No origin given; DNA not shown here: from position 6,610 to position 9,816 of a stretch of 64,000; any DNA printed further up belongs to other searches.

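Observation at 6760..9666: Exported WD40 beta-propeller fused to a C-terminal caspase (peptidase C14) domain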

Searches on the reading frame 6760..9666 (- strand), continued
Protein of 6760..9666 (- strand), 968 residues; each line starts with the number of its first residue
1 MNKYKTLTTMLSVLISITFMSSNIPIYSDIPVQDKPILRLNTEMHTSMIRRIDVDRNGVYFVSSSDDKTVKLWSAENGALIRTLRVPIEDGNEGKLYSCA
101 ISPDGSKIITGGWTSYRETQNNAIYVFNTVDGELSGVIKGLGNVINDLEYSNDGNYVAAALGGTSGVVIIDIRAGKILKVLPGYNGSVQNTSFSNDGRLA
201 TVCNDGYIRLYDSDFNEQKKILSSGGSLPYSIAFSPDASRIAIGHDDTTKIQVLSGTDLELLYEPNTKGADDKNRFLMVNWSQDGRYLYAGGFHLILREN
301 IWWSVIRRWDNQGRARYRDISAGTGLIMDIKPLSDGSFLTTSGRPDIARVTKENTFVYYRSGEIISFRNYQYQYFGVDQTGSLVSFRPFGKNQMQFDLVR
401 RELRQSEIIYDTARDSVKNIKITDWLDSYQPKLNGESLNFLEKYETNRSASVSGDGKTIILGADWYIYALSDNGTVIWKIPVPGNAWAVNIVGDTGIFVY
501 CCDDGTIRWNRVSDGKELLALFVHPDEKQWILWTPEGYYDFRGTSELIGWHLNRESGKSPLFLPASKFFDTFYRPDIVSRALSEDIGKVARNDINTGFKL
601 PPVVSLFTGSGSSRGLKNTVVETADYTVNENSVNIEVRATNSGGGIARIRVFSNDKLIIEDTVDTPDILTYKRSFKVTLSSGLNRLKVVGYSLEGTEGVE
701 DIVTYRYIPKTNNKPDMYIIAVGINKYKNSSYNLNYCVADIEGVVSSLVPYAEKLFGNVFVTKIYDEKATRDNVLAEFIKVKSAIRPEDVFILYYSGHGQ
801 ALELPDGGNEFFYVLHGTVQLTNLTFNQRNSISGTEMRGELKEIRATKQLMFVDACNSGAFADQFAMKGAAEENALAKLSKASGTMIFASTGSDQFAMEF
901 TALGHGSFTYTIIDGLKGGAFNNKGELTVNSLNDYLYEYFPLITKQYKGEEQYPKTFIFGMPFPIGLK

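Call 35: predict_structure(alignment_id=A1)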
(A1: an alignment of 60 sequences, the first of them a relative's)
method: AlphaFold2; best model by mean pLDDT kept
length: 968 residues; sequences in the alignment: 60
mean_pLDDT: 88.7   pTM: 0.76
mean pLDDT of the five models: 88.7, 88.6, 87.3, 87.3, 86.9
residues with pLDDT >= 90: 620; 70-90: 270; 50-70: 41; < 50: 37
segments of 3 or more residues with pLDDT < 50: 21-28, 611-621, 868-882
pLDDT, mean of each block of 10 residues (from residue 1): 67 70 47 81 94 97 97 96 92 93 98 80 94 91 95 97 96 94 96 98 98 98 97 98 97 98 97 95 98 94 95 96 95 97 95 94 86 90 93 93 90 94 96 97 93 95 96 96 92 90 95 95 93 94 89 86 87 87 69 77 80 45 73 90 89 80 86 89 87 86 84 86 95 93 96 93 97 95 90 94 84 92 90 89 86 86 60 45 73 62 89 94 90 92 88 79 86
secondary structure, 60 per line:
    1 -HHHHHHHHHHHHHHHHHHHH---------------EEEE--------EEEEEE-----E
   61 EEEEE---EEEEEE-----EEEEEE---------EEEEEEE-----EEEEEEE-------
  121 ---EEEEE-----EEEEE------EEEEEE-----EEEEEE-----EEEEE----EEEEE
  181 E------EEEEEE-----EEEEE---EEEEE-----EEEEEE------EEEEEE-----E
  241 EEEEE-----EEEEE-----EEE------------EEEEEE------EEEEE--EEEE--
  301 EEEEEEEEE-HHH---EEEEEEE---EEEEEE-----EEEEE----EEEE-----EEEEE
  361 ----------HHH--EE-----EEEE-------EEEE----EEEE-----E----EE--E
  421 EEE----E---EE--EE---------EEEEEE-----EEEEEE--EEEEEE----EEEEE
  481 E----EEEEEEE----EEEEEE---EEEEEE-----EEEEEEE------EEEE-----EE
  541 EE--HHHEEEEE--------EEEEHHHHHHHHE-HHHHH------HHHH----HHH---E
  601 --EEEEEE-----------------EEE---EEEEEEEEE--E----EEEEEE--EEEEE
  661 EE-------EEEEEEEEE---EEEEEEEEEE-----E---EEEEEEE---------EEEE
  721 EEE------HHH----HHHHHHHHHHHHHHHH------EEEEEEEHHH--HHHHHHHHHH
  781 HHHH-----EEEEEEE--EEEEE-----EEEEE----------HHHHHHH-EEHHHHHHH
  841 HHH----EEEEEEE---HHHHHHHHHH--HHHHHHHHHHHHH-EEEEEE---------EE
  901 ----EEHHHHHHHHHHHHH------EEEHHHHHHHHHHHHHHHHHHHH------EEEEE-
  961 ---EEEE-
elements in order (helices of 4 or more, strands of 3 or more residues): H2-21 E37-40 E49-54 E60-65 E69-74 E80-85 E95-101 E107-113 E124-128 E134-138 E145-150 E156-161 E167-171 E176-181 E188-193 E199-203 E207-211 E217-222 E229-234 E240-245 E251-255 E261-263 E276-281 E288-292 E295-298 E301-309 E317-323 E327-332 E338-342 E347-350 E356-360 E383-386 E394-397 E402-405 E420-423 E447-452 E458-463 E466-471 E476-481 E486-492 E497-502 E506-511 E517-523 E530-533 E539-542 E548-552 E561-564 H565-572 H575-579 H586-589 E603-608 E626-628 E632-640 E648-653 E656-662 E670-678 E682-691 E701-707 E717-723 H737-752 E759-765 H771-784 E790-796 E799-803 E809-813 H824-830 H834-843 E848-854 H858-867 H870-882 E884-889 H907-919 E926-928 H929-948 E955-959 E964-967
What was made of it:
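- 9583..9666 (-): Sec-type signal peptide, residues 1-28 (n-region MNKYK, h-region about 9-20, predicted SPase I site IYS|DIP). AF2 models helix 2-21 followed by low pLDDT at 21-28 (call 35).
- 8767..9561 (-): First beta-propeller (canonical WD40 repeats), residues 36-300, starting with the conserved '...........' motif. AF2 pLDDT above 90 (call 35).
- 7972..8766 (-): Second, family-specific beta-propeller, residues 301-565. No Pfam model. Contains the family signature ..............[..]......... (residues 505-543). All-beta in the AF2 model, pLDDT about 90-97 (call 35).
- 7537..7866 (-): Ig-like beta-sandwich, residues 601-710 (Big_7-like). The least conserved globular part. AF2 shows beta strands at 603-707 (call 35).
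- Full model pLDDT 88.7, pTM 0.76 (call 35). AF2 models residues 2-21 as one continuous helix (call 35).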

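Call 38: fold_search(model_id=the predicted structure, library=pdb)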
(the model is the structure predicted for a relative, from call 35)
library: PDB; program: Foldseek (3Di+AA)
matches with E <= 10: 1988; with E <= 0.001: 1600
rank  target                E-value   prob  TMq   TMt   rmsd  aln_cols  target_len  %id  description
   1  2ymu_A                8.7e-29  1.00  0.30  0.49  17.3       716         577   16  Structure of a highly repetitive propeller structure (released 2012-10-17)
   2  3shf                  1.6e-23  1.00  0.27  0.23  16.8       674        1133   15  Crystal structure of the R265S mutant of full-length murine Apaf-1 (released 2011-08-24)
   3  9n6z_LO               5.4e-23  1.00  0.28  0.34  19.7       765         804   10  SSU processome maturation and disassembly, State D (released 2025-11-05)
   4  3sfz                  9.2e-23  1.00  0.28  0.24  16.8       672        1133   14  Crystal structure of full-length murine Apaf-1 (released 2011-08-24)
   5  9n73_LO               3.4e-22  1.00  0.23  0.28  20.7       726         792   12  SSU processome maturation and disassembly, State G (released 2025-10-29)
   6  6lqs_B1               6.1e-22  1.00  0.30  0.35  20.1       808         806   12  Cryo-EM structure of 90S small subunit preribosomes in transition states (State D) (released 2020-09-16)
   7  5i2t                  6.4e-22  1.00  0.30  0.45  19.7       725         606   12  Domain characterization of the WD protein Pwp2 and their relevance in ribosome biogenesis (released 2017-06-21)
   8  6zqd_UA               9.3e-22  1.00  0.29  0.35  15.6       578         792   12  Cryo-EM structure of the 90S pre-ribosome from Saccharomyces cerevisiae, state Post-A1 (released 2020-09-23)
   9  3j2t_A                1.3e-21  1.00  0.27  0.23  15.2       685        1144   14  An improved model of the human apoptosome (released 2013-04-10)
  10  8i7o_P1               1.4e-21  1.00  0.29  0.44  17.2       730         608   13  In situ structure of axonemal doublet microtubules in mouse sperm with 16-nm repeat (released 2023-10-11)
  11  7mq8_LQ               1.8e-21  1.00  0.29  0.33  18.7       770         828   12  Cryo-EM structure of the human SSU processome, state pre-A1 (released 2021-09-22)
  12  7d4i_B1               2.2e-21  1.00  0.24  0.29  20.2       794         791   13  Cryo-EM structure of 90S small ribosomal precursors complex with the DEAH-box RNA helicase Dhr1 (State F) (released 2021-10-06)
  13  8d30_A                3.6e-21  1.00  0.19  0.29  22.5       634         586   11  Crystal structure of the human COPB2 WD-domains (released 2022-11-16)
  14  1nr0                  3.8e-21  1.00  0.29  0.44  13.2       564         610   14  Two Seven-Bladed Beta-Propeller Domains Revealed By The Structure Of A C. elegans Homologue Of Yeast Actin Interacting P (released 2003-07-01)
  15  6lqr_B1               5.2e-21  1.00  0.30  0.35  19.7       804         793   12  Cryo-EM structure of 90S small subunit preribosomes in transition states (State C) (released 2020-09-16)
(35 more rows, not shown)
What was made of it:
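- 7972..8766 (-): Double-propeller matches in PDB (call 38).
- Closest known: Apaf-1 / apoptosome. Same: A tandem WD40 double propeller is the top structural analogue class (3SFZ, 3SHF and 3J2T among the top 10, call 38).
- Apaf-1 is among the top structural matches of the propeller pair (call 38).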

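Call 58: search_protein_families(library=padloc, proteins=[window:6760-9666:-, L008:2400-3407:+, L055:10905-12335:+], max_evalue=0.001)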
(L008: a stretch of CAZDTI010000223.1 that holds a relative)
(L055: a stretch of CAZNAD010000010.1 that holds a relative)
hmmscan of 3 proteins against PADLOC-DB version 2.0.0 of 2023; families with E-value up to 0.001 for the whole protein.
window:6760-9666:- (968 aa): 1 family
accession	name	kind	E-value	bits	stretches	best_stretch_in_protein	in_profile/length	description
PDLC02987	caspase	-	1.4e-10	39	1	718-875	4-130/453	-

L008:2400-3407:+ (335 aa): 0 families

L055:10905-12335:+ (476 aa): 0 families
